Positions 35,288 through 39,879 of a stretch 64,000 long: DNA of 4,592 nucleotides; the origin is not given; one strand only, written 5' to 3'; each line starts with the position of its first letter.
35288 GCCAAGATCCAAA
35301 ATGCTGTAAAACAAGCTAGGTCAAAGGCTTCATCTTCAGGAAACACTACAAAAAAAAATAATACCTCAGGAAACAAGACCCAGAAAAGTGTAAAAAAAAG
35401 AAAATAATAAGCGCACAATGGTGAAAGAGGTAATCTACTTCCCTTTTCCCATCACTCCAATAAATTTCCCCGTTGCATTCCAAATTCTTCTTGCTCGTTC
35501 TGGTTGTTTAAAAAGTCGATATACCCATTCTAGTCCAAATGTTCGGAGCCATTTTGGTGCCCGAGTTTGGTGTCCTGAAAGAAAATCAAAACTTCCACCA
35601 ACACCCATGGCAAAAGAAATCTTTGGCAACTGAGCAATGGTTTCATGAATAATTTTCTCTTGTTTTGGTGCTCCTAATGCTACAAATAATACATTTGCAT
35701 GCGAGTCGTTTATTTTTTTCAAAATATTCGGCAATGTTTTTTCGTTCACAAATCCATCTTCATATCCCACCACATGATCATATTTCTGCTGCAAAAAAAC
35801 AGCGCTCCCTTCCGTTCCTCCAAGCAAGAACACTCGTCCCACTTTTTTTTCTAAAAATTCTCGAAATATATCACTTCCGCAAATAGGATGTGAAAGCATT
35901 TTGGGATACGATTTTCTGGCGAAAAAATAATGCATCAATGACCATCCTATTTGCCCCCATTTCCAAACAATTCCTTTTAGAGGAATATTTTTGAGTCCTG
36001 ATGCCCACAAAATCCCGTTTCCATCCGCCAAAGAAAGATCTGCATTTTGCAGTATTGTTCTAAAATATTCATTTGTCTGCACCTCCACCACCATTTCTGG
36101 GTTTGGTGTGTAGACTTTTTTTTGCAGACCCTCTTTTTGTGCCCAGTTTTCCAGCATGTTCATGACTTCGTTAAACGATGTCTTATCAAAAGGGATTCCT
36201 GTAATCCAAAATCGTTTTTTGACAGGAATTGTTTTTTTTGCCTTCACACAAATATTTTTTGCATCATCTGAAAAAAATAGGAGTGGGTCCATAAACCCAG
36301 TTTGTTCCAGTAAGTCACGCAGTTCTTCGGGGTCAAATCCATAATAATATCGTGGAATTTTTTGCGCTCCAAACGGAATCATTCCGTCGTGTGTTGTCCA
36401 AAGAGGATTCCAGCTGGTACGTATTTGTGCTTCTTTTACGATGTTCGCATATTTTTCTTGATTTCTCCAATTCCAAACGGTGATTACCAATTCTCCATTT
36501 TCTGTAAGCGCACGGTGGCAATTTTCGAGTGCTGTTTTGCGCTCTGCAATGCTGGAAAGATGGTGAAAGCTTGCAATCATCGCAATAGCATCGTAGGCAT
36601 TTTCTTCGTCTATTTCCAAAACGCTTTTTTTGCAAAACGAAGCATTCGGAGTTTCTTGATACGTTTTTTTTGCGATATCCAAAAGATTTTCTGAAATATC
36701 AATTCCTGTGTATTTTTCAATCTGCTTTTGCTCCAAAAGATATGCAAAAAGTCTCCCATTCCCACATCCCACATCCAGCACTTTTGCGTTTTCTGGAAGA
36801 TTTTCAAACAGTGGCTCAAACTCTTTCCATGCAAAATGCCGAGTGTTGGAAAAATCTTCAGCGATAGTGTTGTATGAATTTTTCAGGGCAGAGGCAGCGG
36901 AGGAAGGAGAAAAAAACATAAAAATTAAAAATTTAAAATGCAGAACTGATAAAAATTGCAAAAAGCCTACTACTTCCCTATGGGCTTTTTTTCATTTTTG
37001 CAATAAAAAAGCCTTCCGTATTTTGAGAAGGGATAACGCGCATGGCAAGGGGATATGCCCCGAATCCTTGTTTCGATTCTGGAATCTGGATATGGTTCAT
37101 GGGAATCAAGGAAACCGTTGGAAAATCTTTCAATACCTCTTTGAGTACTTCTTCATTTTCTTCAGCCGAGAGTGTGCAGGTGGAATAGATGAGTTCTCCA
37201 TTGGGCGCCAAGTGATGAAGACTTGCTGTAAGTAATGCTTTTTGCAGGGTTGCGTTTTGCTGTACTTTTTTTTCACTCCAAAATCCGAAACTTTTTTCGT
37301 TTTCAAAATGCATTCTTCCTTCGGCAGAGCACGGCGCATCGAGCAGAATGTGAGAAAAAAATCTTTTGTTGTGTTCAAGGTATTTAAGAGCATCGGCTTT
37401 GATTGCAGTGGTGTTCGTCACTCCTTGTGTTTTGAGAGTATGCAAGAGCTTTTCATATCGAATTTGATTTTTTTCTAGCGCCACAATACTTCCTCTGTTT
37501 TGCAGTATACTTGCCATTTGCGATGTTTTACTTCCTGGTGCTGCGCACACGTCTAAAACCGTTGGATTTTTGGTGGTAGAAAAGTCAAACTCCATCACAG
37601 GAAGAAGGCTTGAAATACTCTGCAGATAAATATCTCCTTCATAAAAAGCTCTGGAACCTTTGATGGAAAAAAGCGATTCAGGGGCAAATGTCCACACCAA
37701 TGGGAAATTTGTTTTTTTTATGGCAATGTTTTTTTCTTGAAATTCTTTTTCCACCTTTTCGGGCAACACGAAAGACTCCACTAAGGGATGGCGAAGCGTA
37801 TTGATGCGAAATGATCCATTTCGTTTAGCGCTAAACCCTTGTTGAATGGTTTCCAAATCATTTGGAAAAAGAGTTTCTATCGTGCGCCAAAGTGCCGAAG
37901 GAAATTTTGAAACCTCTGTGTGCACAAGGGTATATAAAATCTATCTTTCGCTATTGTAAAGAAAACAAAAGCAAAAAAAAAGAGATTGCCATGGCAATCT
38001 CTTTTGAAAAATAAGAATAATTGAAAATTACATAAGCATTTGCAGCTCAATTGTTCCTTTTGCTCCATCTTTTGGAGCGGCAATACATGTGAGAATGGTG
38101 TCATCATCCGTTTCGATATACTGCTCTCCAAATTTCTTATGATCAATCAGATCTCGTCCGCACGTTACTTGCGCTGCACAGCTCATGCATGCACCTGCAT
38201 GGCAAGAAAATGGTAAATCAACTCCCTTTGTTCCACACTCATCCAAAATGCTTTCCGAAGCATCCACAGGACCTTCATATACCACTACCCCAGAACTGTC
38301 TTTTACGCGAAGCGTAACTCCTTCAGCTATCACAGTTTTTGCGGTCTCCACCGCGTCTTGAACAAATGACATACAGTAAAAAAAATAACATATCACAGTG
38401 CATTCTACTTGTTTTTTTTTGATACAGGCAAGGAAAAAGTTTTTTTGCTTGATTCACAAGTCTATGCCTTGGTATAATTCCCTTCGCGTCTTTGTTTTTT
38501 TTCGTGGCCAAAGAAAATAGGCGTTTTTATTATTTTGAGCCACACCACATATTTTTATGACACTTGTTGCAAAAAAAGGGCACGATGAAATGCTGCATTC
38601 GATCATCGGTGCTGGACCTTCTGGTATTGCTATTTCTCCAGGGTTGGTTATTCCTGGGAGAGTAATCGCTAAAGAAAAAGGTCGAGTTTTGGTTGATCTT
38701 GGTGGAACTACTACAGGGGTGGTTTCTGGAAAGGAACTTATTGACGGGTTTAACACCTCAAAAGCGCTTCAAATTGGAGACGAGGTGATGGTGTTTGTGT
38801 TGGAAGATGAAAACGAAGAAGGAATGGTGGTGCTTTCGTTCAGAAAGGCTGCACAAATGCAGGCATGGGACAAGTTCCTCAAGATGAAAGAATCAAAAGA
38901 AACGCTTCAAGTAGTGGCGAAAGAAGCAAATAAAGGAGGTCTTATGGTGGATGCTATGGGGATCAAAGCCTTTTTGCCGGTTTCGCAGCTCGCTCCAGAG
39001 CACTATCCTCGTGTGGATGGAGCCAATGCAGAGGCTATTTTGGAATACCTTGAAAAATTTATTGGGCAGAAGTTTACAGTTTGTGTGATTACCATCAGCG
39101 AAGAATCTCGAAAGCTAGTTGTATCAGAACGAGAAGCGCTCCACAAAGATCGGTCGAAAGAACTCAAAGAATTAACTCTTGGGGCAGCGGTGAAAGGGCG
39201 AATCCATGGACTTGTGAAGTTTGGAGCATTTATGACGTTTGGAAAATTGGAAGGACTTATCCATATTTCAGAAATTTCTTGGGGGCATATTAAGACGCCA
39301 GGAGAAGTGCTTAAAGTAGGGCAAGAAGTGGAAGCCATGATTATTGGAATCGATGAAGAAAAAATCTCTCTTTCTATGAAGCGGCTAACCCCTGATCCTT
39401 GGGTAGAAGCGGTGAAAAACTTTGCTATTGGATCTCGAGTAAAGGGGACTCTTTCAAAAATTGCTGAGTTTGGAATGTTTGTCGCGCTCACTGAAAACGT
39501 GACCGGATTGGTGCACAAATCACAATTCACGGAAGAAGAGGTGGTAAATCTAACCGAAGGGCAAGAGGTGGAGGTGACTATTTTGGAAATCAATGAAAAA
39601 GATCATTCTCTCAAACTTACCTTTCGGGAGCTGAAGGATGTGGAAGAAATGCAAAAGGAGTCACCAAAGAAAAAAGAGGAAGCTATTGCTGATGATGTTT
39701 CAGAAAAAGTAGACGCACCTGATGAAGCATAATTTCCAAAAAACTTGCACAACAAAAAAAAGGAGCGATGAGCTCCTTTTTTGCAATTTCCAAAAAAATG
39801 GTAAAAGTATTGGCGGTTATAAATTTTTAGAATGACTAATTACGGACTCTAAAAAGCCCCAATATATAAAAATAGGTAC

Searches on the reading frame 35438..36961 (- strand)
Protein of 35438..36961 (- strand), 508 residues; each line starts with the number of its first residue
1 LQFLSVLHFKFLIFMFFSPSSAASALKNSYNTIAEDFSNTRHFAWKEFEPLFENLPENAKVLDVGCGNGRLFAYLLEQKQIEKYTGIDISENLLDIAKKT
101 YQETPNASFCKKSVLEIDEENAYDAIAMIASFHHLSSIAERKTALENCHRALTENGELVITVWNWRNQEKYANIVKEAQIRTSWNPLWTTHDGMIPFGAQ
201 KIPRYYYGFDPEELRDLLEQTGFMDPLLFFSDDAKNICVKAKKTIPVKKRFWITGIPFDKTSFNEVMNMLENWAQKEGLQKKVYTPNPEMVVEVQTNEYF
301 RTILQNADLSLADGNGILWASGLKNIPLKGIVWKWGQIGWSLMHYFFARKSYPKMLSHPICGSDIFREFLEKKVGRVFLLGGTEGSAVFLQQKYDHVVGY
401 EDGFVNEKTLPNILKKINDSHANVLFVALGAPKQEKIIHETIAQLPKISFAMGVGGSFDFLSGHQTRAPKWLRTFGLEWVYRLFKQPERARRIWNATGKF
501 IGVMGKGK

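Call 6: search_protein_families(library=pfam, proteins=[window:35438-36961:-], max_evalue=0.01)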
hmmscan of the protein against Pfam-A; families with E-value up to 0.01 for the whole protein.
window:35438-36961:- (508 aa): 17 families
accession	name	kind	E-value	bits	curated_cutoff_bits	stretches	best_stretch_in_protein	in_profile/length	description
PF03808.19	Glyco_tran_WecG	-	3.2e-41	141.4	27.4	1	354-493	20-167/168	Glycosyl transferase WecG/TagA/CpsF family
PF13649.12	Methyltransf_25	-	5.9e-19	69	27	1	61-156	1-97/97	Methyltransferase domain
PF08242.18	Methyltransf_12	-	1.4e-18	67.9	30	1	62-158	1-98/98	Methyltransferase domain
PF08241.18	Methyltransf_11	-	1.1e-16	61.7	21.2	1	62-160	1-95/95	Methyltransferase domain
PF13489.12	Methyltransf_23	-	1.2e-15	58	27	1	45-223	10-159/164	Methyltransferase domain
PF13847.12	Methyltransf_31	-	1.9e-15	57.3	27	1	57-177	3-125/145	Methyltransferase domain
PF05175.20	MTS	-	4.5e-11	43.1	23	1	51-164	23-141/170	Methyltransferase small domain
PF01209.24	Ubie_methyltran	-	1.1e-08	35.2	20.1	1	26-160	16-151/233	ubiE/COQ5 methyltransferase family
PF07021.18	MetW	-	3.7e-06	27.1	21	1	48-92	4-47/193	Methionine biosynthesis protein MetW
PF02353.26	CMAS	-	2.3e-05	24.3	27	1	55-170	60-174/273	Mycolic acid cyclopropane synthetase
PF12847.13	Methyltransf_18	-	5.5e-05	23.6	27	1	53-115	10-75/151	Methyltransferase domain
PF08003.17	Methyltransf_9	-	0.00011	21.8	23.8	1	42-162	101-219/315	Protein of unknown function (DUF1698)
PF05401.17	NodS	-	0.00051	20.4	24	1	58-160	44-144/201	Nodulation protein S (NodS)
PF03291.22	mRNA_G-N7_MeTrfase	-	0.00059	19.5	26.6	1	57-105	61-108/315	mRNA (guanine-N(7))-methyltransferase domain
PF01135.25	PCMT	-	0.003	17.8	20.3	1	53-178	70-188/210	Protein-L-isoaspartate(D-aspartate) O-methyltransferase (PCMT)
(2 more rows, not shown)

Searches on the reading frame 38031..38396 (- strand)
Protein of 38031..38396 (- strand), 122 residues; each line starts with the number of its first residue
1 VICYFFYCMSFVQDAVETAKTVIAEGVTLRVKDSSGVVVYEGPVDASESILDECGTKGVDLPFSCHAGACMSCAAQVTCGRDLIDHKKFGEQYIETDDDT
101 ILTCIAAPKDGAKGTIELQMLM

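Call 24: search_protein_families(library=pfam, proteins=[window:38031-38396:-], max_evalue=0.1)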
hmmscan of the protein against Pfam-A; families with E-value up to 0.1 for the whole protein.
window:38031-38396:- (122 aa): 3 families
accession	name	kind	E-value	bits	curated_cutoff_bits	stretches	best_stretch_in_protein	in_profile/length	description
PF00111.32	Fer2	-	1.4e-08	34.9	21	1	44-109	12-77/77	2Fe-2S iron-sulfur cluster binding domain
PF16447.10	DUF5044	-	0.033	14.5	25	1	3-46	133-173/178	Domain of unknown function (DUF5044)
PF01422.22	zf-NF-X1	-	0.048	14.1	22.7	0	65-73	10-18/19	NF-X1 type zinc finger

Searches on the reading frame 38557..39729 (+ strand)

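Call 6: search_protein_families(library=pfam, proteins=[window:38557-39729:+], max_evalue=0.01)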
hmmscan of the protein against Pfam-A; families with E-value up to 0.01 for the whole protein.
window:38557-39729:+ (391 aa): 6 families
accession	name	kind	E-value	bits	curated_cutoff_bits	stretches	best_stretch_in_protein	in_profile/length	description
PF00575.29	S1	-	2.1e-40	137.4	22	3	208-275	4-74/74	S1 RNA binding domain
PF23459.1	S1_RRP5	-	2.1e-10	41.5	27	1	292-355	4-71/72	RRP5 S1 domain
PF13509.12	S1_2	-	8e-08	32.7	21.8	0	291-342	1-48/61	S1 domain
PF21543.3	CvfB_2nd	-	0.0013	19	27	0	253-275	52-75/76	Virulence regulatory factor CvfB, second domain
PF21710.3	Spt6_S1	-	0.0026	18.4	27.5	0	246-273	56-83/91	Spt6, S1/OB domain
PF24685.1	OB_RRP5_4th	-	0.0032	17.9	31.5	0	233-265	39-71/92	RRP5 OB-fold domain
